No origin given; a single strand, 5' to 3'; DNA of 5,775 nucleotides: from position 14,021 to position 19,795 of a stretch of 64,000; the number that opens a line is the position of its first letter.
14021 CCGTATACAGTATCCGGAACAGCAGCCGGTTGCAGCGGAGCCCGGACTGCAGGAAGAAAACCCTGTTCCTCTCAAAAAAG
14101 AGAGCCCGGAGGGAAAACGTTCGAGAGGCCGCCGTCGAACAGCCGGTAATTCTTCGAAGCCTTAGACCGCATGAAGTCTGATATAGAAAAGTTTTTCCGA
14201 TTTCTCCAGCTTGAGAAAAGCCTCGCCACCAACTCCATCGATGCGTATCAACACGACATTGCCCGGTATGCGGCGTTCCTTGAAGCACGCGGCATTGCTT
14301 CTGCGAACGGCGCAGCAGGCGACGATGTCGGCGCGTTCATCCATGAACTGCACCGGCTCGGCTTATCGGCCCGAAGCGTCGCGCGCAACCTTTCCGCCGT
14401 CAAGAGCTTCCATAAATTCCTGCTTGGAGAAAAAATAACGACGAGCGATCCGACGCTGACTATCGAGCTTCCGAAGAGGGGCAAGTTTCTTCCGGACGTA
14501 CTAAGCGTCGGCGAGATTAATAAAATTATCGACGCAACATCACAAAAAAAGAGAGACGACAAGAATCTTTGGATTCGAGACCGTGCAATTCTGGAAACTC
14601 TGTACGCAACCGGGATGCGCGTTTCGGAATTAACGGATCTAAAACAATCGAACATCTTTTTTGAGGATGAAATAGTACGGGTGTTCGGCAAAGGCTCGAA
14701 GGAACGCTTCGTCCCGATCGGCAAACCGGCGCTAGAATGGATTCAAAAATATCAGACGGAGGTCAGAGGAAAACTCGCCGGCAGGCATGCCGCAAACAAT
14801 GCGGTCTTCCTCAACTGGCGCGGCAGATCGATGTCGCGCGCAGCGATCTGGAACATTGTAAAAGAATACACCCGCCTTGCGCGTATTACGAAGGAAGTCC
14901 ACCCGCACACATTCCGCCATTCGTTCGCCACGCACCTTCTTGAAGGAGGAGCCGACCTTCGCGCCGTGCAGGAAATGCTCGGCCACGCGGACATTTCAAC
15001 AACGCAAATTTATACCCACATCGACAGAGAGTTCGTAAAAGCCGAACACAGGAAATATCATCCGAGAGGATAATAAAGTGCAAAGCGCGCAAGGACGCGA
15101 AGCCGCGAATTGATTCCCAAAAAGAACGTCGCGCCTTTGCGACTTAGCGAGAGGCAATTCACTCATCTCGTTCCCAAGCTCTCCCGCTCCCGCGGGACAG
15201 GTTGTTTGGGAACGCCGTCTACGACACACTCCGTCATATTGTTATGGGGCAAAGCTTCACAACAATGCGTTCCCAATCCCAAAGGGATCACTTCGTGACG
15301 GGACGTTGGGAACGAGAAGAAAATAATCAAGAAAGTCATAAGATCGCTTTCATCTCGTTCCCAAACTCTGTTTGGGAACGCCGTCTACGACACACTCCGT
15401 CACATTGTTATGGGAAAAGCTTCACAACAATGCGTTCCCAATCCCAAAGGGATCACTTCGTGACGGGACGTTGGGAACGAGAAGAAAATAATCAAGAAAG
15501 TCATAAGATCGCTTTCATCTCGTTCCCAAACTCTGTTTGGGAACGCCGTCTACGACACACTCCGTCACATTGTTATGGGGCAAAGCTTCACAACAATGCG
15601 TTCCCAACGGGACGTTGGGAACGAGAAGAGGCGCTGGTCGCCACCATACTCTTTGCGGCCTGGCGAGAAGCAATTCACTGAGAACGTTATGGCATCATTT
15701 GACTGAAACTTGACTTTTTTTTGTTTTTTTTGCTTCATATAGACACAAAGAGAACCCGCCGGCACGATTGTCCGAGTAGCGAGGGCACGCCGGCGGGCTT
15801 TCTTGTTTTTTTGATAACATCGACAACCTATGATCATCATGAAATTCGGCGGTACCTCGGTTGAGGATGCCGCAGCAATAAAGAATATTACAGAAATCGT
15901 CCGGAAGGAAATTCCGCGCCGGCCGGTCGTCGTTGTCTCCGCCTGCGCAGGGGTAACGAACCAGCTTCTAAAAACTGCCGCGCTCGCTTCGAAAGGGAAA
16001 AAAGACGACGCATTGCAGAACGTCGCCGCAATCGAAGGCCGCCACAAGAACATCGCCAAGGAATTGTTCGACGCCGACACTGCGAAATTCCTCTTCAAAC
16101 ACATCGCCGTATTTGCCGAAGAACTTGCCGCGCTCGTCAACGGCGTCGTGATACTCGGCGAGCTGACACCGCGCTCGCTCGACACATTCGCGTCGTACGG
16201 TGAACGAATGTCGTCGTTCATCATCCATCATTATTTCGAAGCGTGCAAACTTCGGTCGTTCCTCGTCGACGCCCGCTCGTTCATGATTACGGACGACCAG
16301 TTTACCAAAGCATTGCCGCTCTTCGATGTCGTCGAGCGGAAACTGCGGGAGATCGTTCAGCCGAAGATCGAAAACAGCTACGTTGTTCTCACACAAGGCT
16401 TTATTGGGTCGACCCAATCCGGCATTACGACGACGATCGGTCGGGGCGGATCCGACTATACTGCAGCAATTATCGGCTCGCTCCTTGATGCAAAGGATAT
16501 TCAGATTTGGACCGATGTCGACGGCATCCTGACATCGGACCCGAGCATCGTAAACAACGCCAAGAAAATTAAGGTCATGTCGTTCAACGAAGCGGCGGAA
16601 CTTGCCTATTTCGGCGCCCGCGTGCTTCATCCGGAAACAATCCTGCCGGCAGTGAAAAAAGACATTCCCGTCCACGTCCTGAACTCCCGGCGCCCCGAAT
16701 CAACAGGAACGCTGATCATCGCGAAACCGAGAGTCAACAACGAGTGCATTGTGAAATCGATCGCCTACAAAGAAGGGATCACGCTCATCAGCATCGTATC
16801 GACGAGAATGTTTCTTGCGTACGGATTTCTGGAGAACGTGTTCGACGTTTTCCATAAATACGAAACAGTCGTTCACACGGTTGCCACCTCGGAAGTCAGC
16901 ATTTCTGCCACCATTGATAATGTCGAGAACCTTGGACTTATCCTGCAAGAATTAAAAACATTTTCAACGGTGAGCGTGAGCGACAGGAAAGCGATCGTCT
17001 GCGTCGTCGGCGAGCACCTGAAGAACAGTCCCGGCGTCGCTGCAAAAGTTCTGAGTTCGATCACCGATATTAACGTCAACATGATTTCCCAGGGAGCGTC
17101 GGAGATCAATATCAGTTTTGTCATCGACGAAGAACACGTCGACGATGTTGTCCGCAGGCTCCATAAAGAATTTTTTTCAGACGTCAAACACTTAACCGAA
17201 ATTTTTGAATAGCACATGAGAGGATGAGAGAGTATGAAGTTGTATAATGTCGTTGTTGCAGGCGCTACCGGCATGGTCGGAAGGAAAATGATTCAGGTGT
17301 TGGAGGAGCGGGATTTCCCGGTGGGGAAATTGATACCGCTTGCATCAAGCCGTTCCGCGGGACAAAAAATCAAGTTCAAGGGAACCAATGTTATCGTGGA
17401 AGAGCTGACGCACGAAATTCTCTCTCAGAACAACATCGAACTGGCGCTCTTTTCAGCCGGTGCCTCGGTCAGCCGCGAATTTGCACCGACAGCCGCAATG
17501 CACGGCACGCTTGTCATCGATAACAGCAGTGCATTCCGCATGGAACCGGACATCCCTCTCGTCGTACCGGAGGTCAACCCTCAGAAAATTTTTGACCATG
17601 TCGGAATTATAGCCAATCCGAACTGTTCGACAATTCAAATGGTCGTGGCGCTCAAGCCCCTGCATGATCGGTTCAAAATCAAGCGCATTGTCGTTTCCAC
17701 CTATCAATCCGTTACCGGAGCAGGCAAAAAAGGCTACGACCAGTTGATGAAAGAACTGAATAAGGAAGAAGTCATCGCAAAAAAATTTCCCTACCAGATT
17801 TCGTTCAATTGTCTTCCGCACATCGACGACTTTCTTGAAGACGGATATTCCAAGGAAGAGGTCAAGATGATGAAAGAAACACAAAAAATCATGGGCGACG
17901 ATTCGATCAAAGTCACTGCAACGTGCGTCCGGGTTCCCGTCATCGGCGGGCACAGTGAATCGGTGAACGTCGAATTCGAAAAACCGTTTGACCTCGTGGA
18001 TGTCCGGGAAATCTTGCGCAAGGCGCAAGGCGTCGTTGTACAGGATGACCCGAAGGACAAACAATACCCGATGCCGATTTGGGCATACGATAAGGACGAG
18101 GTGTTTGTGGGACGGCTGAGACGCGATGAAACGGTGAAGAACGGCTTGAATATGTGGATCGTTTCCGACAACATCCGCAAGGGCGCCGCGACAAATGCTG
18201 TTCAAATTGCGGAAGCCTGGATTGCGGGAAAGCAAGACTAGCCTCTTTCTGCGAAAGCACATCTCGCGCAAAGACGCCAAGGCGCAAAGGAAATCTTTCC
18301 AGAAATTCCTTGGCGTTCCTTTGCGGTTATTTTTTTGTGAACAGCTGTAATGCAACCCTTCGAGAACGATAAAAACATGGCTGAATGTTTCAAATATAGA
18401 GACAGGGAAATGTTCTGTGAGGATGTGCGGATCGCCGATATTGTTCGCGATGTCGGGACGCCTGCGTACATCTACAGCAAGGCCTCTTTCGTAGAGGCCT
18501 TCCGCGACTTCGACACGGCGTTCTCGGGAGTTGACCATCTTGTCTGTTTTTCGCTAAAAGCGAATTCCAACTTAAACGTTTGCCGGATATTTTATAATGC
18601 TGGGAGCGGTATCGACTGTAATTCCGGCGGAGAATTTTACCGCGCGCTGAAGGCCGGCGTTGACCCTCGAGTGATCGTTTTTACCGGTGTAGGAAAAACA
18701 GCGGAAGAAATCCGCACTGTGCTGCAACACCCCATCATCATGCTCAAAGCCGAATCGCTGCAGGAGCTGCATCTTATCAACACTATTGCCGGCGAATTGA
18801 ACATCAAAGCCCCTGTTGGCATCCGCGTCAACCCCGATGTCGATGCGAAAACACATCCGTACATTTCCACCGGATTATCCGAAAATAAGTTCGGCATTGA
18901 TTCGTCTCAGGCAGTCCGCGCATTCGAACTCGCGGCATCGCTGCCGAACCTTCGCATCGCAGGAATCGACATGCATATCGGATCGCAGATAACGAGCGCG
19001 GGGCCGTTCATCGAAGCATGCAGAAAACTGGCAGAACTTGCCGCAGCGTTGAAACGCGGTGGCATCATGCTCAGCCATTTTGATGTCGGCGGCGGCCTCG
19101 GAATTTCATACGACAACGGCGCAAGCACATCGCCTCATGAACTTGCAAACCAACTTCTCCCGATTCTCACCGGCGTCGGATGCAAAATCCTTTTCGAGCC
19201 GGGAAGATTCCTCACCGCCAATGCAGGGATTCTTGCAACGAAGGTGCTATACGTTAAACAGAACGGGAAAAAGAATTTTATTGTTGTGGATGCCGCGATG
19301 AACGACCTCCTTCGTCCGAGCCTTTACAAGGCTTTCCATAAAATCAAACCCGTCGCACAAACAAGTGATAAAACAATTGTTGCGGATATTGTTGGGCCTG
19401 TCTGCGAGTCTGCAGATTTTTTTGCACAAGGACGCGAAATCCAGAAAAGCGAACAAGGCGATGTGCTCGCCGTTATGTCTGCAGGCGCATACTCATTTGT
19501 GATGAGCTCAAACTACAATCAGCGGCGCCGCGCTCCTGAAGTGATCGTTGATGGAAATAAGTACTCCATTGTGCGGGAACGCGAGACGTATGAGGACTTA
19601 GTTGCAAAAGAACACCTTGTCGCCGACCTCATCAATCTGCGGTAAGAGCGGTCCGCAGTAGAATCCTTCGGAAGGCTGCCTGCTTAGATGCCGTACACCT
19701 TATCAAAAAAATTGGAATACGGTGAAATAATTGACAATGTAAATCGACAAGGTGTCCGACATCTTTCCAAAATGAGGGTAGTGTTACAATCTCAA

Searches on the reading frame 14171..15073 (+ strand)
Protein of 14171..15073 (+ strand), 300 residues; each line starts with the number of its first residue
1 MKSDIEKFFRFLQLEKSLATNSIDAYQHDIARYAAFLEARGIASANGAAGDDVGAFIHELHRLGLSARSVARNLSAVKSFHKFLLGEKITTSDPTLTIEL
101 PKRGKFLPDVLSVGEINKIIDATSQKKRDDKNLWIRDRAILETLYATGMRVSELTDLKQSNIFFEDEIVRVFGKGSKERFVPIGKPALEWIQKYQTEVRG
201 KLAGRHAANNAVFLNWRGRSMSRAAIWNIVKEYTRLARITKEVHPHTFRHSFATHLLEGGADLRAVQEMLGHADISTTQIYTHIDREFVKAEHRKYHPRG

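Call 56: search_protein_families(library=pfam, proteins=[window:14171-15073:+], max_evalue=0.00001)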
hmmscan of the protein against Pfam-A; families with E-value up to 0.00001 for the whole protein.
window:14171-15073:+ (300 aa): 3 families
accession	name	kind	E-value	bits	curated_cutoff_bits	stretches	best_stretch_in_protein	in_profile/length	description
PF00589.27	Phage_integrase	-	1.4e-47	162.1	27.1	1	111-285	3-169/172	Phage integrase family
PF02899.23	Phage_int_SAM_1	-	3.7e-21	75.6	22.3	1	5-88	1-83/83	Phage integrase, N-terminal SAM-like domain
PF13495.12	Phage_int_SAM_4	-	3.4e-06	27.8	27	0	6-89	3-83/85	Phage integrase, N-terminal SAM-like domain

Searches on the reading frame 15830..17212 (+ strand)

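Call 56: search_protein_families(library=pfam, proteins=[window:15830-17212:+], max_evalue=0.00001)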
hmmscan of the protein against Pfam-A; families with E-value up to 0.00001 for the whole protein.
window:15830-17212:+ (460 aa): 3 families
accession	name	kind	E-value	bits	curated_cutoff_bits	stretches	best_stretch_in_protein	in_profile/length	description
PF00696.33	AA_kinase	-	1.5e-46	159.4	24.9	1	1-285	2-234/234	Amino acid kinase family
PF22468.2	ACT_9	-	1.7e-26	92.1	27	1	390-448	1-61/61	ACT domain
PF13840.12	ACT_7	-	6.4e-07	29.6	27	1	384-446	3-65/65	ACT domain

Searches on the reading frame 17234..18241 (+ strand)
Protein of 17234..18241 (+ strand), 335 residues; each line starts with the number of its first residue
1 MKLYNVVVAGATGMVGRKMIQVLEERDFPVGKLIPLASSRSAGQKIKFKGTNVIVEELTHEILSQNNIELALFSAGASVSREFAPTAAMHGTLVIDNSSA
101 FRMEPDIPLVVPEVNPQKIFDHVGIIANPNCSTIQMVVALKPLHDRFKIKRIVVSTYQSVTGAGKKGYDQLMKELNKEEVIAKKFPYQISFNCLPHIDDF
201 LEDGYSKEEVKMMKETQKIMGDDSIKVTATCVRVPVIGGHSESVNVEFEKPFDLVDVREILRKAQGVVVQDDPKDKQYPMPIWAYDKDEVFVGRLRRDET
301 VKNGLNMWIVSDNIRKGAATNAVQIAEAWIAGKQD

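Call 56: search_protein_families(library=pfam, proteins=[window:17234-18241:+], max_evalue=0.00001)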
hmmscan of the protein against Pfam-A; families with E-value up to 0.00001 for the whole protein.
window:17234-18241:+ (335 aa): 2 families
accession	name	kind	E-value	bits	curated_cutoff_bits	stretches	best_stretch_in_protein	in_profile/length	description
PF02774.23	Semialdhyde_dhC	-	2.3e-55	188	26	1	140-316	1-184/184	Semialdehyde dehydrogenase, dimerisation domain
PF01118.30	Semialdhyde_dh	-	7.8e-34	117.1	26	1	5-120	1-119/121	Semialdehyde dehydrogenase, NAD binding domain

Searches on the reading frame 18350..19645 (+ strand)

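Call 56: search_protein_families(library=pfam, proteins=[window:18350-19645:+], max_evalue=0.00001)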
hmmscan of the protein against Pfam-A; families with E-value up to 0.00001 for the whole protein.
window:18350-19645:+ (431 aa): 2 families
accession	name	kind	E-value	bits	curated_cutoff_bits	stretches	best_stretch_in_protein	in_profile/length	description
PF02784.22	Orn_Arg_deC_N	-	6.6e-59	199.7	23.4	1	45-290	2-247/247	Pyridoxal-dependent decarboxylase, pyridoxal binding domain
PF00278.28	Orn_DAP_Arg_deC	-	2.3e-28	98.8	23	1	70-379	5-95/95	Pyridoxal-dependent decarboxylase, C-terminal sheet domain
